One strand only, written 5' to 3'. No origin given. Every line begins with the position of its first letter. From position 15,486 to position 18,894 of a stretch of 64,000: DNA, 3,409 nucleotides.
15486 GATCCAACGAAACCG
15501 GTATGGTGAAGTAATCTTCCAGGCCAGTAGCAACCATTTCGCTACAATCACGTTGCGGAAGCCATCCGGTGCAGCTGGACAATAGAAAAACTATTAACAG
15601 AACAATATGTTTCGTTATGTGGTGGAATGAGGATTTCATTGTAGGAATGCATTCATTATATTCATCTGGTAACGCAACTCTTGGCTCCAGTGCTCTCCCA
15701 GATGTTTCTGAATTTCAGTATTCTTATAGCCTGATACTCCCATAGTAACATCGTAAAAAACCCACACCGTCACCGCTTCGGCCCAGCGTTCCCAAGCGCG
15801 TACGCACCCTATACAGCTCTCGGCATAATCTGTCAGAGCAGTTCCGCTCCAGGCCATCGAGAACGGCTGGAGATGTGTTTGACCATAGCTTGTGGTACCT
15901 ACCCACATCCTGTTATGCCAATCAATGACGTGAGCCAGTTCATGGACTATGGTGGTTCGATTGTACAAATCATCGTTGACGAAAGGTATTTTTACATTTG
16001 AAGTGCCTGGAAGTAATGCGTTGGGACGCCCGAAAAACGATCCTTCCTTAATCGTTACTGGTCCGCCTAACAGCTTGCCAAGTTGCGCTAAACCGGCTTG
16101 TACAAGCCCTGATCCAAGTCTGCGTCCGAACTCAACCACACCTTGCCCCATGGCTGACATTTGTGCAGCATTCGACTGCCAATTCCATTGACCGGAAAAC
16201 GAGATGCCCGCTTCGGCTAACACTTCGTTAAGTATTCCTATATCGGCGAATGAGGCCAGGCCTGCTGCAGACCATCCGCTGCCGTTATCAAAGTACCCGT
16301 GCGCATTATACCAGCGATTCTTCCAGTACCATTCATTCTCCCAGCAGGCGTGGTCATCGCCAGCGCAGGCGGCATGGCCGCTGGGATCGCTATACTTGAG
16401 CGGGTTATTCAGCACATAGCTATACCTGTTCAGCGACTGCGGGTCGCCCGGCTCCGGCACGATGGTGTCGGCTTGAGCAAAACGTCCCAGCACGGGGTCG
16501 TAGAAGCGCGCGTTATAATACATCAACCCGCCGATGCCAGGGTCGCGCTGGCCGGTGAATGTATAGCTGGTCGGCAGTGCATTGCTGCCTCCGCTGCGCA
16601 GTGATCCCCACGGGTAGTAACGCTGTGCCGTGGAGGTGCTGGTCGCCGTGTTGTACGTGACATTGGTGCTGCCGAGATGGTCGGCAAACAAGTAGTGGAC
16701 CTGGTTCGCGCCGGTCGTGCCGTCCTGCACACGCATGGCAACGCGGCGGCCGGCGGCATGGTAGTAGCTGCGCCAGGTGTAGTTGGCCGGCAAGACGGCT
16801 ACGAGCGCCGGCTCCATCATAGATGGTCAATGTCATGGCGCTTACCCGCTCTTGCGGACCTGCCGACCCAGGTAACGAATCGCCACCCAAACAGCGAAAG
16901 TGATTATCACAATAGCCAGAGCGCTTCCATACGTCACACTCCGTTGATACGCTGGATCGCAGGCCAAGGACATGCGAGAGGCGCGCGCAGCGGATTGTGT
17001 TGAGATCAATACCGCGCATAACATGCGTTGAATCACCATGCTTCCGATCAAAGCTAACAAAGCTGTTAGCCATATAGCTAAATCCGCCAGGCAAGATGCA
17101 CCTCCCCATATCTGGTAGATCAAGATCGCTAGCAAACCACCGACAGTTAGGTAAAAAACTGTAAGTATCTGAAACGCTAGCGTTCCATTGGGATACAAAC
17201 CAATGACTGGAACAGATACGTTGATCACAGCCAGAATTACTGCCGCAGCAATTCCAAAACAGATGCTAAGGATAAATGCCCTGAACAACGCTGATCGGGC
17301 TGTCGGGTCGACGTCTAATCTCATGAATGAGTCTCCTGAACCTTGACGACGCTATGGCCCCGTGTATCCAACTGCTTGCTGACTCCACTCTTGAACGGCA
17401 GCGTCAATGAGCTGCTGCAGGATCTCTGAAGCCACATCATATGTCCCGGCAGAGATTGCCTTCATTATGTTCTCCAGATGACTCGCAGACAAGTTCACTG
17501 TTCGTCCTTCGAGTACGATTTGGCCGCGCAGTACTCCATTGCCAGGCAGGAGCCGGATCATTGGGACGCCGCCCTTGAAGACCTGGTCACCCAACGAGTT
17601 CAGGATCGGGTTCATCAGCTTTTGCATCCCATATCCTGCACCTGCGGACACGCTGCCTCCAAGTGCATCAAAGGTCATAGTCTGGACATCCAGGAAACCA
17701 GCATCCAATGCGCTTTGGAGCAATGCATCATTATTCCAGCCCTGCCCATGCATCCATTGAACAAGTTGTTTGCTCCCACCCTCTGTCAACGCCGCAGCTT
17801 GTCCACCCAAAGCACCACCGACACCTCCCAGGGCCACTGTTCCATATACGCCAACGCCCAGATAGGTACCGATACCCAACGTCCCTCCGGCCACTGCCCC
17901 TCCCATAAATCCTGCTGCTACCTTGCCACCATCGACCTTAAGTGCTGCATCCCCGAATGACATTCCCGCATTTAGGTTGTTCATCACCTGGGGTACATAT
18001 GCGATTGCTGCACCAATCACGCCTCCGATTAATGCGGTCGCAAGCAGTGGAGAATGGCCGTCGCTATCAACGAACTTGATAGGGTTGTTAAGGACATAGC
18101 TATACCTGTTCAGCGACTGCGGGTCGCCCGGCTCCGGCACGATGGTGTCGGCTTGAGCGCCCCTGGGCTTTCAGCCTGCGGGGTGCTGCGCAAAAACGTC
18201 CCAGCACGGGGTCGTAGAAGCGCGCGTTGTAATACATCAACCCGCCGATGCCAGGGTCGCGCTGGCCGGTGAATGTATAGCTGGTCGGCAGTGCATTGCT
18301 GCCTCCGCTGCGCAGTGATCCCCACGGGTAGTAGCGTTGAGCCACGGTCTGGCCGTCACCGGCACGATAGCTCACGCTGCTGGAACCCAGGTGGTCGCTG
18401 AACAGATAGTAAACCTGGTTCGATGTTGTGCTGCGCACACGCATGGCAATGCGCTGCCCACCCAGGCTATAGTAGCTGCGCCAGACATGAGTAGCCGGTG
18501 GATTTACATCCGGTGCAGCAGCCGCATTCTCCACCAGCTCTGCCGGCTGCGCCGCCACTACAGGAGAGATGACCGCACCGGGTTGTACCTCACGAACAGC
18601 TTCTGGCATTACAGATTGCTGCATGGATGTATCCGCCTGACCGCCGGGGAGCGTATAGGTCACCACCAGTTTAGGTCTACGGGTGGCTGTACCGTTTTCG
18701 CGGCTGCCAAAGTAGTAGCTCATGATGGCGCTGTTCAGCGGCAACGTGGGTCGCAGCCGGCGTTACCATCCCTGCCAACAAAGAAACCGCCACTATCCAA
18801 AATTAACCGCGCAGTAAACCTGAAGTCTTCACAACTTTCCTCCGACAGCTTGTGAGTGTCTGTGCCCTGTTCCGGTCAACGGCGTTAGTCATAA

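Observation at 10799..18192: Identical 34-nt GC-rich hairpin insertion that breaks the reading frame exactly at the RHS core/tip junction in four of five cassettes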

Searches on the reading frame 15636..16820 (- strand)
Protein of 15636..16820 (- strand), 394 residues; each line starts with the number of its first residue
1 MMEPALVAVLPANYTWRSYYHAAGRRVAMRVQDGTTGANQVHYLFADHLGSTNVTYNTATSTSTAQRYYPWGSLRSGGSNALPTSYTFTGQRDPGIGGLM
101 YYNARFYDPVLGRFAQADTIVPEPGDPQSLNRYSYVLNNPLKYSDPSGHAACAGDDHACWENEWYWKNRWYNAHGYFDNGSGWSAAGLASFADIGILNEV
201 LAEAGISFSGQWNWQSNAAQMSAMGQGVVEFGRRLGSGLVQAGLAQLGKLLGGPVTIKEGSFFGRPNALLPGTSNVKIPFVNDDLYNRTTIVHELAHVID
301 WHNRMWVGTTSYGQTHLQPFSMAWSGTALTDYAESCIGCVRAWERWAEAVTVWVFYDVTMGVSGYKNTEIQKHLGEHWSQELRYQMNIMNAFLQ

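Call 8: search_protein_families(library=pfam, proteins=[window:15636-16820:-], max_evalue=0.01)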
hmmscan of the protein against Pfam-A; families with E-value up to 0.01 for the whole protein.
window:15636-16820:- (394 aa): 0 families

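Call 9: find_encoding_contigs(protein=window:15639-16820:-, flank=10000, max_places=10)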
Protein window:15639-16820:- (394 aa): 3 contigs read that carry it; 3 places shown.
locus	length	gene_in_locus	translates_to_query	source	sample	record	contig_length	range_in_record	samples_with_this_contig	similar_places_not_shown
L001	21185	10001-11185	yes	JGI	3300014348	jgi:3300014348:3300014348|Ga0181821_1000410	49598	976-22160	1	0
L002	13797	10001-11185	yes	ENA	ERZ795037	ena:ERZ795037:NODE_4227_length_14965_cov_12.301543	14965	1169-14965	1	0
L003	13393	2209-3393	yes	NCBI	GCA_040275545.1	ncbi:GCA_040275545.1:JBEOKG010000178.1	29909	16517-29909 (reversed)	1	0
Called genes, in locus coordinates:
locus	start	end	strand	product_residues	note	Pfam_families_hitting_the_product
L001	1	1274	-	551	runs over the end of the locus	PF17391:Urocanase_N, PF01175:Urocanase, PF17392:Urocanase_C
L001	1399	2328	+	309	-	PF05991:NYN_YacP, PF13646:HEAT_2, PF03130:HEAT_PBS (faint), PF02985:HEAT (faint), PF13513:HEAT_EZ (faint), PF13646:HEAT_2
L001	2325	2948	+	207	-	PF00293:NUDIX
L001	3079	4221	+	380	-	PF13439:Glyco_transf_4, PF13579:Glyco_trans_4_4, PF20706:GT4-conflict, PF00534:Glycos_transf_1, PF13692:Glyco_trans_1_4, PF13524:Glyco_trans_1_2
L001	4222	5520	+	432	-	PF13439:Glyco_transf_4, PF13579:Glyco_trans_4_4, PF00534:Glycos_transf_1, PF13692:Glyco_trans_1_4, PF13524:Glyco_trans_1_2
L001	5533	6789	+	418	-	PF01075:Glyco_transf_9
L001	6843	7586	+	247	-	PF01209:Ubie_methyltran, PF13489:Methyltransf_23, PF07021:MetW, PF08241:Methyltransf_11, PF08242:Methyltransf_12, PF13649:Methyltransf_25, PF13847:Methyltransf_31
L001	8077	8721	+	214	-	PF25023:TEN_YD-shell (weak)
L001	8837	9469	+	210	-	-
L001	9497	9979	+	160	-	-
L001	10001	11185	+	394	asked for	PF25023:TEN_YD-shell (weak)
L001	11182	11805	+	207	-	-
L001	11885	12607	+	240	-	-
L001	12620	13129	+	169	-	PF15428:Imm26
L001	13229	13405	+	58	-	-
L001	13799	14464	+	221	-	-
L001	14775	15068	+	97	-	-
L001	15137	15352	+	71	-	-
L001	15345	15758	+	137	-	PF13470:PIN_3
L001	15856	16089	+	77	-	-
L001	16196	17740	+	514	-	PF25653:HMG-CoA_red_N, PF00368:HMG-CoA_red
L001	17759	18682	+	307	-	PF02588:YitT_membrane, PF19700:DUF6198 (weak), PF10035:DUF2179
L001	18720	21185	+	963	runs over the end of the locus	PF15902:Sortilin-Vps10 (faint)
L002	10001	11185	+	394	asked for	PF25023:TEN_YD-shell (weak)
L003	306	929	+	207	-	PF25023:TEN_YD-shell (weak)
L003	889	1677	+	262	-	-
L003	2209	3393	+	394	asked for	PF25023:TEN_YD-shell (weak)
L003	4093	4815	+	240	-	-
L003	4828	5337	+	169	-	PF15428:Imm26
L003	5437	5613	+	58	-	-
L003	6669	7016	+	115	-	-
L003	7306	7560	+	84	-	-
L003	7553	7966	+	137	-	PF13470:PIN_3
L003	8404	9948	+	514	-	PF25653:HMG-CoA_red_N, PF00368:HMG-CoA_red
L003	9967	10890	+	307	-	PF02588:YitT_membrane, PF19700:DUF6198 (weak), PF10035:DUF2179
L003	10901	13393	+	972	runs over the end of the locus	PF15902:Sortilin-Vps10 (faint)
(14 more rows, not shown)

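Call 46: search_protein_families(library=ncbifam, proteins=[window:15636-16820:-], max_evalue=0.01)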
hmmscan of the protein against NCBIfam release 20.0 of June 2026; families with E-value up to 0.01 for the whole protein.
window:15636-16820:- (394 aa): 2 families
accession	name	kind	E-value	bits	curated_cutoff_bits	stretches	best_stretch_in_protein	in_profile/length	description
TIGR03696.1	Rhs_assc_core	domain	1.8e-20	73.2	32.5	1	68-149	1-76/76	RHS repeat-associated core domain-containing protein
NF041261.1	RHS_core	equivalog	1.8e-07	29.4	2000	1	25-148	1141-1260/1261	RHS element core protein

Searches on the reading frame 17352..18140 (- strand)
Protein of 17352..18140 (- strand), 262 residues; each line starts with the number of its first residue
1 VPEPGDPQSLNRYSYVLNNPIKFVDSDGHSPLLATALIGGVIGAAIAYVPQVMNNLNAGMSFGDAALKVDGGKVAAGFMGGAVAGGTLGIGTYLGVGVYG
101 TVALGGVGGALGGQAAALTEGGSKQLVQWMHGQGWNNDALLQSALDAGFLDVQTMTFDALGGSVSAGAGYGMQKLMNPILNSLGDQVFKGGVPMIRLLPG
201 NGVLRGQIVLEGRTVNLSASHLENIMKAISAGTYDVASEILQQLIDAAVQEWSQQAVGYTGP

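Call 8: search_protein_families(library=pfam, proteins=[window:17352-18140:-], max_evalue=0.01)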
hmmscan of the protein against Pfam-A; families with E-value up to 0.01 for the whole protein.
window:17352-18140:- (262 aa): 0 families

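Call 46: search_protein_families(library=ncbifam, proteins=[window:17352-18140:-], max_evalue=0.01)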
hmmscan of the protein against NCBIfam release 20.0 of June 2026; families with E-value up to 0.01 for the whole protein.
window:17352-18140:- (262 aa): 1 family
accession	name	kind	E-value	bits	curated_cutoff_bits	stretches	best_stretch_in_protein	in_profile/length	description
TIGR03696.1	Rhs_assc_core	domain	3.3e-05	24.3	32.5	1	7-29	54-76/76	RHS repeat-associated core domain-containing protein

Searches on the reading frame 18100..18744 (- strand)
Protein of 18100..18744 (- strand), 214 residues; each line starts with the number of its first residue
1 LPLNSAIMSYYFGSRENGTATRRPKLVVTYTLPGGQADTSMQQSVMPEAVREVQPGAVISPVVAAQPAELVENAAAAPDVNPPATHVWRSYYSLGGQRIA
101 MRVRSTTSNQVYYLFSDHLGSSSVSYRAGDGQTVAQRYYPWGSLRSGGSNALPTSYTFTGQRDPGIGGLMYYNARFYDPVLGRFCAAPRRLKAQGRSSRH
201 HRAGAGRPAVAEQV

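Call 8: search_protein_families(library=pfam, proteins=[window:18100-18744:-], max_evalue=0.01)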
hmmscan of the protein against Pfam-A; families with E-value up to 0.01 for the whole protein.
window:18100-18744:- (214 aa): 0 families

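Call 26: find_homologous_proteins(query=window:18100-18744:-, max_evalue=0.001)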
Query window:18100-18744:- (214 aa): 32 proteins with E <= 0.001 among 608 candidates.
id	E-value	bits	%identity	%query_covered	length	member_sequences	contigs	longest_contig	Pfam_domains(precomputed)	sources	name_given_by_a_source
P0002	1.7e-131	454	100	97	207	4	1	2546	PF25023.2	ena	-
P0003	2.6e-44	170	52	86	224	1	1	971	PF25023.2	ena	-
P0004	1.0e-34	138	46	72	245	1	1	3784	-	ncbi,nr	ncbi:MAG: RHS repeat-associated core domain-containing protein, partial [Chloroflexota bacterium]|nr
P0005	3.5e-30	123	62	45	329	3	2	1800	PF00404.25,PF25023.2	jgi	-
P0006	6.1e-30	123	61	46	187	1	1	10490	PF25023.2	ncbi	-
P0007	5.0e-28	116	68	40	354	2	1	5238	PF25023.2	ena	-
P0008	8.3e-28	116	54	53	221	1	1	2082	-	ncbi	-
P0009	1.4e-27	115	61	45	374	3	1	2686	PF25023.2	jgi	jgi:RHS repeat-associated protein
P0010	2.6e-25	108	44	72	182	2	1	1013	PF25023.2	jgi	-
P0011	1.6e-23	102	70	34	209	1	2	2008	-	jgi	jgi:YD repeat-containing protein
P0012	5.5e-23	100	68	34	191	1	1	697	PF25023.2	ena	-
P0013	6.6e-23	100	65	41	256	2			PF25023.2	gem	-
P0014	8.7e-23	99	67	34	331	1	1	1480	PF25023.2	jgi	-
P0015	6.6e-22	96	50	48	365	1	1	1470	PF13529.14,PF25023.2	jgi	jgi:RHS repeat-associated protein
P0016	1.3e-18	86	48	49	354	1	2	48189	PF13529.14,PF25023.2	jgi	jgi:RHS repeat-associated protein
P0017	2.7e-17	81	54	44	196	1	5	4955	-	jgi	jgi:YD repeat-containing protein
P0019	3.5e-14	71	49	42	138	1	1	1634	-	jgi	jgi:hypothetical protein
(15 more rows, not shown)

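Call 36: find_encoding_contigs(protein=P0007, flank=10000, max_places=4)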
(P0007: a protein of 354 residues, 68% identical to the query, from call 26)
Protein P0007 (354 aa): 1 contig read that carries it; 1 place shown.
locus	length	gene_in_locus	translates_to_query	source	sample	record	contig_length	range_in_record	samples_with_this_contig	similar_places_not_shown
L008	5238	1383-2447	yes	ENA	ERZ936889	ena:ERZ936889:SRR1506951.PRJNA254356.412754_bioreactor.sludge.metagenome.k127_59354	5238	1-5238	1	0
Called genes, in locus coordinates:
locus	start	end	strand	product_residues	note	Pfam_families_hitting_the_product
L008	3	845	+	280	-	?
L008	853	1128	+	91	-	-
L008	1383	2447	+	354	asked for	PF25023:TEN_YD-shell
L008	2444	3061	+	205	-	-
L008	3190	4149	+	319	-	PF13338:AbiEi_4, PF09407:AbiEi_1 (weak)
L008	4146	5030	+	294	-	PF08843:AbiEii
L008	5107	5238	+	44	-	?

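Call 37: find_encoding_contigs(protein=P0003, flank=10000, max_places=4)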
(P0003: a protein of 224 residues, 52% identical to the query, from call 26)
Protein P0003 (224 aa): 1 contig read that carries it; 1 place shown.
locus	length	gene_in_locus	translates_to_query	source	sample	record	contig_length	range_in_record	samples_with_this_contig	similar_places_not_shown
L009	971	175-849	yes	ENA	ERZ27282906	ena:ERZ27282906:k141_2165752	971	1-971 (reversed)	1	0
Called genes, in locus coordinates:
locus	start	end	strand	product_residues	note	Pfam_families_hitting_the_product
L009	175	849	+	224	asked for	PF25023:TEN_YD-shell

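Call 38: find_encoding_contigs(protein=P0008, flank=10000, max_places=4)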
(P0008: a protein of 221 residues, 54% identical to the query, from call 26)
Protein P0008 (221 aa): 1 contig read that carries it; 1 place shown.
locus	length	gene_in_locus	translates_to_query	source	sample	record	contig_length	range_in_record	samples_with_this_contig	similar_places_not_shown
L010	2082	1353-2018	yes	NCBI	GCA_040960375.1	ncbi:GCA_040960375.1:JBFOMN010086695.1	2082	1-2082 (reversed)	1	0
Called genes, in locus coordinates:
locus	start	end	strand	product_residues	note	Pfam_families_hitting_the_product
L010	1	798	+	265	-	?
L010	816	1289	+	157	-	PF14106:DUF4279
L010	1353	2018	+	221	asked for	-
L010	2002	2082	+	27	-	?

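Call 46: search_protein_families(library=ncbifam, proteins=[window:18100-18744:-], max_evalue=0.01)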
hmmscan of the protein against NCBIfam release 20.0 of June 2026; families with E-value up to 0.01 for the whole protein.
window:18100-18744:- (214 aa): 2 families
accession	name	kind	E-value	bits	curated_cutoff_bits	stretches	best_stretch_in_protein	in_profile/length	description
TIGR03696.1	Rhs_assc_core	domain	5e-09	36.5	32.5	1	138-187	1-48/76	RHS repeat-associated core domain-containing protein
NF041261.1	RHS_core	equivalog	0.0003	18.7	2000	1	85-186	1129-1233/1261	RHS element core protein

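Call 54: find_encoding_contigs(protein=P0017, flank=3000, max_places=3)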
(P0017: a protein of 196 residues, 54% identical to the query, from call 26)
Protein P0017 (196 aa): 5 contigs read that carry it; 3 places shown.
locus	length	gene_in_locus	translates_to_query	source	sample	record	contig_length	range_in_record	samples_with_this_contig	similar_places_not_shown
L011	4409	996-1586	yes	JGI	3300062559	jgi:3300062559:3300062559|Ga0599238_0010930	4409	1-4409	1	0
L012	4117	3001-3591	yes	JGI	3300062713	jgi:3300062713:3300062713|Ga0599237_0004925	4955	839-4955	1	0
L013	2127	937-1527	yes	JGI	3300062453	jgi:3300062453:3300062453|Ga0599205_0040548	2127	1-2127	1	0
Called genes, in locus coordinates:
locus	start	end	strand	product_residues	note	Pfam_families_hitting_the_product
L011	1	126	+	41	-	?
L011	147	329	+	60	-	-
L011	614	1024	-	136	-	-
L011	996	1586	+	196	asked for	-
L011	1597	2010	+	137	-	-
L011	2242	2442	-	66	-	-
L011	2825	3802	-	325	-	PF00246:Peptidase_M14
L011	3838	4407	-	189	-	?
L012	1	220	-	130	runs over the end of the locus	-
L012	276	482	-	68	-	PF00313:CSD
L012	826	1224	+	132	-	-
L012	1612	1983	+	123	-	PF22600:MTPAP-like_central (faint), PF01909:NTP_transf_2, PF18765:Polbeta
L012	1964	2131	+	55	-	PF05168:HEPN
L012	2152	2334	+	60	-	-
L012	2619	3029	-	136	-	-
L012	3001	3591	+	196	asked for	-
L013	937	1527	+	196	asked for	-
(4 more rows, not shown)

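Call 55: find_encoding_contigs(protein=P0019, flank=3000, max_places=2)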
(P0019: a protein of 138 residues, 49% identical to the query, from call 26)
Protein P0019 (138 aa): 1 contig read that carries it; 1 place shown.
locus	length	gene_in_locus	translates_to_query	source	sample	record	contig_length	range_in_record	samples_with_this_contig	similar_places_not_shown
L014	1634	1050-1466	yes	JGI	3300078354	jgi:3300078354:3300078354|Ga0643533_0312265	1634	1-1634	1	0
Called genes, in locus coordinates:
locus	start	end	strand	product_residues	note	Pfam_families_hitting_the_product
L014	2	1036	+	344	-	?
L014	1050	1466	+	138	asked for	-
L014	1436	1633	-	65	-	PF13087:AAA_12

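Call 56: find_encoding_contigs(protein=P0010, flank=3000, max_places=2)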
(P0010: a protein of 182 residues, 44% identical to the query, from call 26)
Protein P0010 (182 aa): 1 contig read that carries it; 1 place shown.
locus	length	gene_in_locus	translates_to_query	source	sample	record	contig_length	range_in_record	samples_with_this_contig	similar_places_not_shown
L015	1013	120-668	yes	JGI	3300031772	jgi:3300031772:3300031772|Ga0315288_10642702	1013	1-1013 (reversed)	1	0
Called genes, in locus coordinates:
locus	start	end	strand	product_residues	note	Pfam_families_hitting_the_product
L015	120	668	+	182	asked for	PF25023:TEN_YD-shell (weak)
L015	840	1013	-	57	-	?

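Call 71: find_encoding_contigs(protein=P0006, flank=10000, max_places=2)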
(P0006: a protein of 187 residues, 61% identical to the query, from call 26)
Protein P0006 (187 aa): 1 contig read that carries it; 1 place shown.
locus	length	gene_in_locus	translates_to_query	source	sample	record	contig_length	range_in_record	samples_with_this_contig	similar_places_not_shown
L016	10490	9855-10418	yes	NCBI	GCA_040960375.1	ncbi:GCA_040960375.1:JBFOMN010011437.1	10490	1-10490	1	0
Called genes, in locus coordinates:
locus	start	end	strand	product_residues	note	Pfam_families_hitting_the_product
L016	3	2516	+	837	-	?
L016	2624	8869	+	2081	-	-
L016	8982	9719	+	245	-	-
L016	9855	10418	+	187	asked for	PF25023:TEN_YD-shell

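Call 72: find_encoding_contigs(protein=P0014, flank=5000, max_places=2)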
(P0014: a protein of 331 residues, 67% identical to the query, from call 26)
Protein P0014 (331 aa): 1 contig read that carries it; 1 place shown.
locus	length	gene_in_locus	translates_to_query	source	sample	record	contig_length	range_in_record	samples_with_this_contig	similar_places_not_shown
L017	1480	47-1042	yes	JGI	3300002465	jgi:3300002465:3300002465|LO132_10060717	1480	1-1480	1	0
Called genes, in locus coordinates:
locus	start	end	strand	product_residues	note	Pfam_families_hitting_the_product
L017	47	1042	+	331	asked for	PF25023:TEN_YD-shell (weak)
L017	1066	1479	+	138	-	?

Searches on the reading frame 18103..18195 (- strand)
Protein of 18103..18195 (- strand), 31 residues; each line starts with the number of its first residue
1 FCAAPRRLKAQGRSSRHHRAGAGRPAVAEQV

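Call 35: search_protein_representatives(protein=window:18103-18195:-)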
Query: 31 residues. Proteins with E-value up to 0.001 (for the whole library): 1; up to 1e-10: 0; up to 1e-30: 0. The best 1 are listed.
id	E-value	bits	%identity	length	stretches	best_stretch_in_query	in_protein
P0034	1.9e-06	42.2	60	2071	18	14-28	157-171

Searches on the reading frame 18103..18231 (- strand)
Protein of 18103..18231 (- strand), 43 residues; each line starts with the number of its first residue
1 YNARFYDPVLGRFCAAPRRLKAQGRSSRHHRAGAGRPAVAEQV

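Call 25: find_homologous_proteins(query=window:18103-18231:-, max_evalue=10)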
Query seq(43 aa) (43 aa): 1 proteins with E <= 10 among 1 candidates.
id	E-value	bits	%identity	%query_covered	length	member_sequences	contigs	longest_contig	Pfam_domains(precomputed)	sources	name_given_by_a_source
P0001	1.2e-10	58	94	74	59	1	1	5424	-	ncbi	ncbi:MAG: hypothetical protein WAZ19_12390 [Anaerolineae bacterium]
